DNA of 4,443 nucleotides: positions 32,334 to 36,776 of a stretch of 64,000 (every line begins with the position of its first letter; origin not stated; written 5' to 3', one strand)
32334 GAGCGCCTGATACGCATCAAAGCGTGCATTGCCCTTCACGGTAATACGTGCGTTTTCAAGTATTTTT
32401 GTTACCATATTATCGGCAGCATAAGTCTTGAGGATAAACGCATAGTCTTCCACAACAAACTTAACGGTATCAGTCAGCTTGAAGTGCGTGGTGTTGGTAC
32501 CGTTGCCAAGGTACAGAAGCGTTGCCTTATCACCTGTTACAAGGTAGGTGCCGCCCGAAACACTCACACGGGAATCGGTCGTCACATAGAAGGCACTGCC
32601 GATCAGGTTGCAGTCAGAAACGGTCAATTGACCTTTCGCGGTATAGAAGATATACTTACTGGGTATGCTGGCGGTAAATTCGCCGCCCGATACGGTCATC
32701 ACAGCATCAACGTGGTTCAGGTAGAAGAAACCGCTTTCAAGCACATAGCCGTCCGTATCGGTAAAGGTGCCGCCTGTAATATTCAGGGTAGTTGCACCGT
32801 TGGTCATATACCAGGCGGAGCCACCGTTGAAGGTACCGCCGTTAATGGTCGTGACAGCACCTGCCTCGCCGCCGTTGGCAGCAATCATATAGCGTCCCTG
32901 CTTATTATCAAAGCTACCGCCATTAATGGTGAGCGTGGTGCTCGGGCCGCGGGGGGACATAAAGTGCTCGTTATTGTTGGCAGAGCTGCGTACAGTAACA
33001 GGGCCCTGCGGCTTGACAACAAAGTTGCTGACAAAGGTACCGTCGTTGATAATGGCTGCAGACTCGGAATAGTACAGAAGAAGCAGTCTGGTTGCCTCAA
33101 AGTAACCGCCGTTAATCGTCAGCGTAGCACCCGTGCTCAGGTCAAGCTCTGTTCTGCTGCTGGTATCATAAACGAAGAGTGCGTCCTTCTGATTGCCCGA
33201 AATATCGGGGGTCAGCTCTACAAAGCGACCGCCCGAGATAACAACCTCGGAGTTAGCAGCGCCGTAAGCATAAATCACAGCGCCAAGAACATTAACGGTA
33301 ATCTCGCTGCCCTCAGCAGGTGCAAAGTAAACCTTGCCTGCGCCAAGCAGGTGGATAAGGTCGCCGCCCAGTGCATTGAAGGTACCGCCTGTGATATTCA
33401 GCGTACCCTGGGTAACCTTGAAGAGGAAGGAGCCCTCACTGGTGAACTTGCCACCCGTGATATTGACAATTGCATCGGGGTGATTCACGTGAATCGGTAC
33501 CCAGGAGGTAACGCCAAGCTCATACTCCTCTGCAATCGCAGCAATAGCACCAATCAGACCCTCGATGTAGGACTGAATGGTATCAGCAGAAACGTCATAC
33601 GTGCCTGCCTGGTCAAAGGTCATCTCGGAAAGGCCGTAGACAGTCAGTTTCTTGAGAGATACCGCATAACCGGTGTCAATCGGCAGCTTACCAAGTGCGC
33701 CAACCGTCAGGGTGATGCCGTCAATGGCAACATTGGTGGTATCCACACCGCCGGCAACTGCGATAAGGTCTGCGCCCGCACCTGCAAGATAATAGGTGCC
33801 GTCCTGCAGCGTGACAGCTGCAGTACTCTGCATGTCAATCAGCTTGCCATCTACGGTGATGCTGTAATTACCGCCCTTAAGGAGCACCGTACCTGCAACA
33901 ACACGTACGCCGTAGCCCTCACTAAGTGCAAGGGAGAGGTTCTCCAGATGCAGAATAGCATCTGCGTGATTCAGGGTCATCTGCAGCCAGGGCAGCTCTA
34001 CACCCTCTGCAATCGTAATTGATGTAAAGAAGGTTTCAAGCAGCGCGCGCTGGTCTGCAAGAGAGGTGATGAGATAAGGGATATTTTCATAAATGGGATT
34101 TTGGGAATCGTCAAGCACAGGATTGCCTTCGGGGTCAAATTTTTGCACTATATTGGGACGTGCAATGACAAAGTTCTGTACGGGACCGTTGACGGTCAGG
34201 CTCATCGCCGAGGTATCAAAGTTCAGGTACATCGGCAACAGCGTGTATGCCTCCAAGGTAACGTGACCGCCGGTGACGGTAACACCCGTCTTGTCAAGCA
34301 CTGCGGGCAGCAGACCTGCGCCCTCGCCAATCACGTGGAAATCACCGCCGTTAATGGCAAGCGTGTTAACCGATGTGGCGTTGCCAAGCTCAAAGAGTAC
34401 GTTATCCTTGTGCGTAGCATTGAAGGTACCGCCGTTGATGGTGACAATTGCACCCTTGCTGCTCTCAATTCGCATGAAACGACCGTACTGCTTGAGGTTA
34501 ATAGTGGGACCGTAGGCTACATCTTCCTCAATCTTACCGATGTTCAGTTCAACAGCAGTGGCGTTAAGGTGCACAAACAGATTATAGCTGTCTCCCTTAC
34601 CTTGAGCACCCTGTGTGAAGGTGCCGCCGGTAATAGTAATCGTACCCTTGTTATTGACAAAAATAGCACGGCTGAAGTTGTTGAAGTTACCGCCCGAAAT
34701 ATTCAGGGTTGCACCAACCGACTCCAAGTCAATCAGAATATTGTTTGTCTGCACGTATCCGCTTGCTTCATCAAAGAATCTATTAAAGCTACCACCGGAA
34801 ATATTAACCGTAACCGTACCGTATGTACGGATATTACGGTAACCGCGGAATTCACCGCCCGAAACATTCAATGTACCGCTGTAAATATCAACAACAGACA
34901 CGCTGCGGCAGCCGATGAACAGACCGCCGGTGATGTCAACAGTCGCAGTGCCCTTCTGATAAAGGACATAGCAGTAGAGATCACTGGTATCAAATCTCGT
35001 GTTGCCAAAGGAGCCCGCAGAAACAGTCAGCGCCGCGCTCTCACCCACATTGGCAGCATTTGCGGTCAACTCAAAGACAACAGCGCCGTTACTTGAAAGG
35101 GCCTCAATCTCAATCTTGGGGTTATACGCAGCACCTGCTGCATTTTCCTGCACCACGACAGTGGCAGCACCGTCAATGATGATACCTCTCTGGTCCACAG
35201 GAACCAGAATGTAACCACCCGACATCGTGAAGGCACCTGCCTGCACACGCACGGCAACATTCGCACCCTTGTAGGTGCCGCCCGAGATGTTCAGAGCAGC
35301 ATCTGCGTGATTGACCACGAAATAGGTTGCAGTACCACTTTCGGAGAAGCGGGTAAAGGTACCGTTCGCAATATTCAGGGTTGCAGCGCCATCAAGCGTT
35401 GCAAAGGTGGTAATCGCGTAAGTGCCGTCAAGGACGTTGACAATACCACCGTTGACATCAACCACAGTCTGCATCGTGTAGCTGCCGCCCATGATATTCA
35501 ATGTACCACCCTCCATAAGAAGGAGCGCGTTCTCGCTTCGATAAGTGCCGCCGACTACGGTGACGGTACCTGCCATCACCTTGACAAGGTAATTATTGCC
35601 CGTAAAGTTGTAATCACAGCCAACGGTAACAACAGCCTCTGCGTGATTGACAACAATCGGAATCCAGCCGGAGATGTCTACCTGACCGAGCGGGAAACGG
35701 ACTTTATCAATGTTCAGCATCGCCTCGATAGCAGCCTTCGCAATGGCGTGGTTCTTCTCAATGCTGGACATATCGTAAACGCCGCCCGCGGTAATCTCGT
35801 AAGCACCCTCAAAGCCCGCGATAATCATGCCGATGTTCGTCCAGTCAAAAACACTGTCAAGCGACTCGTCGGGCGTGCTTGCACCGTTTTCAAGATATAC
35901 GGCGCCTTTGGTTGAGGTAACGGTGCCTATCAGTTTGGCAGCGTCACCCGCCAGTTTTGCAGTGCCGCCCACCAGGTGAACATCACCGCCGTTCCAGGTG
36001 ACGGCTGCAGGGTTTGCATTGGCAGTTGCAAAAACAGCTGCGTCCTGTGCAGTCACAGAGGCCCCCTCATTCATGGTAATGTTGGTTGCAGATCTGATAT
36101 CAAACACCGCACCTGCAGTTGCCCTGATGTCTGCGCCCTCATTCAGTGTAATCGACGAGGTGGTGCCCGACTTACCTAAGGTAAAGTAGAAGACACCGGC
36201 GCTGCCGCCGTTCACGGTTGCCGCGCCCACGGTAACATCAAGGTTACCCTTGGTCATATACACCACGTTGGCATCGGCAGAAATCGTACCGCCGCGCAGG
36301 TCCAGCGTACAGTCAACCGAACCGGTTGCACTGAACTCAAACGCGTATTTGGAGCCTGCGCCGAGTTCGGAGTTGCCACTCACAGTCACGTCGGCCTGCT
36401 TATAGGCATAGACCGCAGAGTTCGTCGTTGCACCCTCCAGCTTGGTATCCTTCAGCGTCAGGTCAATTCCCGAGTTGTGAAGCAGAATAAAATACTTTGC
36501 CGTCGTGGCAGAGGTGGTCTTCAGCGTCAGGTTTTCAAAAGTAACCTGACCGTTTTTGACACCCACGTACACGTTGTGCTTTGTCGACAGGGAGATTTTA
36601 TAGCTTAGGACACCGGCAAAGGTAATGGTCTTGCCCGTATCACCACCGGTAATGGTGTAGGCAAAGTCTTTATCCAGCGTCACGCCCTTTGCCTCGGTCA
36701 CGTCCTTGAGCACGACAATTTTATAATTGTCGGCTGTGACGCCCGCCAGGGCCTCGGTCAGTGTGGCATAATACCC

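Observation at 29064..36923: Monocistronic 2619-aa secreted beta-helix-repeat protein with no recognisable catalytic or wall-anchoring domain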

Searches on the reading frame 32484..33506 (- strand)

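Call 65: search_protein_families(library=pfam, proteins=[window:32484-33506:-], max_evalue=10)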
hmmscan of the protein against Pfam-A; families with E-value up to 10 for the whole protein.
window:32484-33506:- (341 aa): 2 families
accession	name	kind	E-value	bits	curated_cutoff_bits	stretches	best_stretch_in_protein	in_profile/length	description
PF14262.12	Cthe_2159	-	0.0049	16.6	25.8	1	189-252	187-258/262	Carbohydrate-binding domain-containing protein Cthe_2159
PF21602.3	GldM_3rd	-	0.16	12.7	25.2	1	47-76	38-66/82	GldM third domain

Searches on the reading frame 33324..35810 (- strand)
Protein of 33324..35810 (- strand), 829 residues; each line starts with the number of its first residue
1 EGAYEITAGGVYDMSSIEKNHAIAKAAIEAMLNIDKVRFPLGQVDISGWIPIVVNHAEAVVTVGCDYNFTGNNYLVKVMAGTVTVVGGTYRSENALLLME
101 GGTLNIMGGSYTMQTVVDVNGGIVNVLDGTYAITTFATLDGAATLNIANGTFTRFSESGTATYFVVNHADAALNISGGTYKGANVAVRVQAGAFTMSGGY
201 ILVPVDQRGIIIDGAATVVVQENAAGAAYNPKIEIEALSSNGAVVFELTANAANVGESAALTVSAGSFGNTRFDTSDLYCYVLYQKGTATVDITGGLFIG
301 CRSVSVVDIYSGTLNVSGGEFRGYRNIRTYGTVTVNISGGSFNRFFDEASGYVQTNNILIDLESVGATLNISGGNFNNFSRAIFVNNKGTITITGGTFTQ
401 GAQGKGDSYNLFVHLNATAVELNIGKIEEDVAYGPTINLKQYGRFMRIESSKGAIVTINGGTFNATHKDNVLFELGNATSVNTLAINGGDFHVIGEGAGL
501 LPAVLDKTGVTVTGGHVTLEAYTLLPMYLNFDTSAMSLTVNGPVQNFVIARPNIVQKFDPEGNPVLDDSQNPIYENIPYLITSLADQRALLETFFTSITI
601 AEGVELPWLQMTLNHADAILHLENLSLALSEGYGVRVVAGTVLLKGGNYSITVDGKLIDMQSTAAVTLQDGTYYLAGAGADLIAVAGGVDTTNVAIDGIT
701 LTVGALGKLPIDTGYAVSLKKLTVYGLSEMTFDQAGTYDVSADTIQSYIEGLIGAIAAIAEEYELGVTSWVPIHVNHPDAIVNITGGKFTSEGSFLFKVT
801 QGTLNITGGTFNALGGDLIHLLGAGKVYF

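Call 57: predict_structure(alignment_id=A3)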
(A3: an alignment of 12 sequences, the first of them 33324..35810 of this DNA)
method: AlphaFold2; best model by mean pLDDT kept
length: 829 residues; sequences in the alignment: 12
mean_pLDDT: 87.6   pTM: 0.80
mean pLDDT of the five models: 87.6, 86.5, 85.3, 84.5, 84.0
residues with pLDDT >= 90: 459; 70-90: 308; 50-70: 56; < 50: 6
segments of 3 or more residues with pLDDT < 50: 824-829
pLDDT, mean of each block of 10 residues (from residue 1): 85 91 86 79 80 95 83 86 93 88 95 91 96 93 95 84 95 95 93 94 91 94 74 81 88 69 94 67 91 95 89 96 94 95 88 87 93 96 94 97 72 93 94 94 92 94 92 89 95 93 89 96 93 94 92 84 84 86 91 92 90 94 92 93 94 91 91 88 86 89 80 73 80 84 72 63 72 85 82 79 84 76 40
secondary structure, 60 per line:
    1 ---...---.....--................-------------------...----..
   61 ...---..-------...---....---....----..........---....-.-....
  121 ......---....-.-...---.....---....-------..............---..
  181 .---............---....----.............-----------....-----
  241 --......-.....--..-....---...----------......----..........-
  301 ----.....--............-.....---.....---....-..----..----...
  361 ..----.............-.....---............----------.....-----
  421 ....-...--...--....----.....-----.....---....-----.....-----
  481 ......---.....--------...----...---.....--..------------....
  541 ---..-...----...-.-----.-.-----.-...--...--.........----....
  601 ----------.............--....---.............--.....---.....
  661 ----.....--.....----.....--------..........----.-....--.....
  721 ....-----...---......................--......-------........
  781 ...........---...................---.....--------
elements in order (helices of 4 or more, strands of 3 or more residues): E4-6 E10-14 H17-32 E52-54 E59-63 E76-78 E82-85 E89-92 E97-106 E110-113 E117-126 E130-133 E137-139 E143-147 E151-154 E162-175 E179-181 E185-196 E200-203 E208-220 E232-235 E243-248 E260-263 E267-269 E280-285 E290-299 E305-309 E312-323 E325-329 E333-337 E341-344 E358-362 E367-379 E381-385 E389-400 E411-415 E421-424 E426-428 E431-433 E436-439 E444-448 E454-458 E462-465 E471-475 E481-486 E490-494 E510-512 E516-520 E537-540 E547-549 E554-556 E574-576 E579-581 H584-592 E597-600 E611-623 E626-629 E633-645 E648-652 E656-660 E665-669 E672-676 E681-685 E694-703 H710-713 E716-724 E730-732 E736-741 H742-757 E760-765 E773-791 E795-813 E817-821

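Call 59: fold_search(model_id=the predicted structure, library=pdb)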
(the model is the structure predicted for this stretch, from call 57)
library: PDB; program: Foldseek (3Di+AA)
matches with E <= 10: 80; with E <= 0.001: 0
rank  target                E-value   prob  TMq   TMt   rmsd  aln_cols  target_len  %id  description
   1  7o78_B                1.0e-01  0.63  0.22  0.34  19.0       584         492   11  Structure of the PL6 family chondroitinase B from Pseudopedobacter saltans, Pedsa3807 (released 2021-07-28)
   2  2iou_G                1.3e-01  0.25  0.17  0.24  18.1       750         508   10  Major Tropism Determinant P1 (Mtd-P1) Variant Complexed with Bordetella brochiseptica Virulence Factor Pertactin extra (released 2007-10-23)
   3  7o77                  2.8e-01  0.11  0.16  0.17  30.1       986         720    8  Structure of the PL6 family alginate lyase Patl3640 from Pseudoalteromonas atlantica T6c (released 2021-07-28)
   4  8bwk_D                3.2e-01  0.15  0.21  0.23  30.9       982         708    8  Metagenomic derived PL6 alginate lyase (released 2023-12-20)
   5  7dmk_A                4.2e-01  0.10  0.19  0.20  30.5       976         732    9  PL6 alginate lyase BcAlyPL6 (released 2021-10-06)
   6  4ojp_C                5.3e-01  0.13  0.20  0.21  14.7       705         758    9  Crystal Structure of Putative Tailspike Protein (TSP1, orf210) from Escherichia coli O157:H7 Bacteriohage CBA120 in Co (released 2014-03-26)
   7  4kh3                  5.8e-01  0.10  0.16  0.22  18.4       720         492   12  Structure of a bacterial self-associating protein (released 2014-01-15)
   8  5g5n_C                6.1e-01  0.44  0.20  0.41  11.8       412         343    9  Structure of the snake adenovirus 1 hexon-interlacing LH3 protein, methylmercury chloride derivative (released 2017-06-07)
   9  6g0x_A                8.7e-01  0.10  0.14  0.18  18.9       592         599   11  TAILSPIKE PROTEIN OF E. COLI BACTERIOPHAGE HK620 IN COMPLEX WITH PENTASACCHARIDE (released 2018-04-04)
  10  8vbb_A                9.1e-01  0.06  0.16  0.14  21.6      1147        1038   12  The secreted adhesin EtpA of Enterotoxigenic Escherichia coli in complex with the mouse mAb 1G05 (released 2024-09-04)
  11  8bwk_A                9.5e-01  0.04  0.13  0.14  32.7       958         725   10  Metagenomic derived PL6 alginate lyase (released 2023-12-20)
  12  6n2b_B                1.0e+00  0.04  0.08  0.15  31.2       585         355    8  The Crystal Structure of Caldicellulosiruptor kristjanssonii Tapirin C-terminal domain (released 2018-12-19)
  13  8bwk_C                1.1e+00  0.04  0.15  0.16  32.5       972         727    8  Metagenomic derived PL6 alginate lyase (released 2023-12-20)
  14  4wa0                  1.1e+00  0.03  0.06  0.13  31.9       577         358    8  The structure of a possible adhesin C-terminal domain from Caldicellulosiruptor kronotskyensis (released 2015-03-04)
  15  4xor_A                1.2e+00  0.08  0.14  0.17  17.0       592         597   11  Tailspike protein double mutant D339N/E372Q of E. coli bacteriophage HK620 in complex with pentasaccharide (released 2016-01-27)
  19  7koh_D                1.8e+00  0.04  0.15  0.20  16.5       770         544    8  Crystal structure of antigen 43 from Escherichia coli EDL933 (released 2022-03-09)
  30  6bea                  2.8e+00  0.01  0.08  0.11  22.9       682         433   11  Crystal structure of the autotransporter UpaB from E. coli strain CFT073 (released 2019-04-10)
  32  1dab                  3.0e+00  0.07  0.21  0.29  15.6       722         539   11  The Structure of Bordetella Pertussis Virulence Factor P.69 Pertactin (released 1999-12-15)
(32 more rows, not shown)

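Call 62: fold_search(model_id=the predicted structure, library=viral)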
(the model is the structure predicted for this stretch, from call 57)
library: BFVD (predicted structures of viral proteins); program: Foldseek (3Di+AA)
matches with E <= 10: 216; with E <= 0.001: 0
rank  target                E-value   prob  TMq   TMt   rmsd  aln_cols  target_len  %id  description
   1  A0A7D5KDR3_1          4.3e-03  0.23  0.13  0.12  35.2       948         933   10  Uncharacterized protein [Synechococcus phage S-CAM7]
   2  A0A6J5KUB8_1          5.4e-03  0.63  0.22  0.22  18.1       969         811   13  Uncharacterized protein [uncultured Caudovirales phage]
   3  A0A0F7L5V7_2          1.2e-02  0.21  0.14  0.13  21.7       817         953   10  Uncharacterized protein [uncultured marine virus]
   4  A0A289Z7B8            2.6e-02  0.66  0.27  0.18  29.1      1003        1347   10  Peptidase S74 domain-containing protein [Serratia phage vB_SmaM_ 2050HW]
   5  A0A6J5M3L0            3.3e-02  0.18  0.12  0.17  21.9       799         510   12  Autotransporter-associated beta strand repeat [uncultured Caudovirales phage]
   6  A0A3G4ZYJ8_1          3.6e-02  0.30  0.19  0.18  21.0       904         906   11  Peptidase S74 domain-containing protein [Gaeavirus sp.]
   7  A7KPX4                3.6e-02  0.03  0.06  0.08  32.7       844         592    9  Uncharacterized protein [Gallid alphaherpesvirus 2]
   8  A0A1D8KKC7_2          4.0e-02  0.23  0.20  0.15  33.1      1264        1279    8  Uncharacterized protein [Synechococcus phage S-CAM3]
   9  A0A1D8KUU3            5.5e-02  0.06  0.09  0.06  40.9      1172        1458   11  Peptidase S74 domain-containing protein [Synechococcus phage S-CAM7]
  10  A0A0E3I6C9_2          7.2e-02  0.23  0.19  0.19  19.3       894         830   12  Baseplate wedge initiator [Synechococcus phage ACG-2014f]
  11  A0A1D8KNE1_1          8.6e-02  0.80  0.28  0.26  11.0       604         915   12  Tail fiber protein [Synechococcus phage S-CAM9]
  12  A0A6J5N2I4            9.0e-02  0.57  0.24  0.24  18.8       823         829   12  Uncharacterized protein [uncultured Caudovirales phage]
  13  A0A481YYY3            9.0e-02  0.10  0.14  0.12  31.6      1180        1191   10  Hemagluttinin repeat protein [Mimivirus LCMiAC01]
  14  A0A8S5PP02            9.4e-02  0.35  0.14  0.15  13.3       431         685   14  Uncharacterized protein [Myoviridae sp. ctwwN25]
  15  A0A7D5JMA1            9.4e-02  0.03  0.08  0.06  41.9      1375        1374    9  Peptidase S74 domain-containing protein [Synechococcus phage S-CAM7]
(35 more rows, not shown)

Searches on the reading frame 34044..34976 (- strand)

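Call 65: search_protein_families(library=pfam, proteins=[window:34044-34976:-], max_evalue=10)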
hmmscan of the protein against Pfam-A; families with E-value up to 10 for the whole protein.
window:34044-34976:- (311 aa): 1 family
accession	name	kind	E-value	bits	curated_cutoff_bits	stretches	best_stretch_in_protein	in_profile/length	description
PF14262.12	Cthe_2159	-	0.016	15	25.8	2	29-126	168-260/262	Carbohydrate-binding domain-containing protein Cthe_2159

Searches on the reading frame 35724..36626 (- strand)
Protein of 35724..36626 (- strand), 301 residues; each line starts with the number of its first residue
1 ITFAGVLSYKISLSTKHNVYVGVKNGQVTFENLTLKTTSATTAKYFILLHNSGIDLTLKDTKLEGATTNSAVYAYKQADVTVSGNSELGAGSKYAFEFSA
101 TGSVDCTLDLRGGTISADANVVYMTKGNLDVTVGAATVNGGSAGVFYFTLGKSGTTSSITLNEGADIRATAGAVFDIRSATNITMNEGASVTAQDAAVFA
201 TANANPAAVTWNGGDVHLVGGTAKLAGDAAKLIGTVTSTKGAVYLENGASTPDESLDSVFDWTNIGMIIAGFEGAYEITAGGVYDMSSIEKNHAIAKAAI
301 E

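Call 65: search_protein_families(library=pfam, proteins=[window:35724-36626:-], max_evalue=10)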
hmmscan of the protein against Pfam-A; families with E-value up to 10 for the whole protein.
window:35724-36626:- (301 aa): 1 family
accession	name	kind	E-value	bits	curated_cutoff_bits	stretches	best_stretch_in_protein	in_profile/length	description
PF13128.11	DUF3954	-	0.76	10.1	23.7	0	15-32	7-23/49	Protein of unknown function (DUF3954)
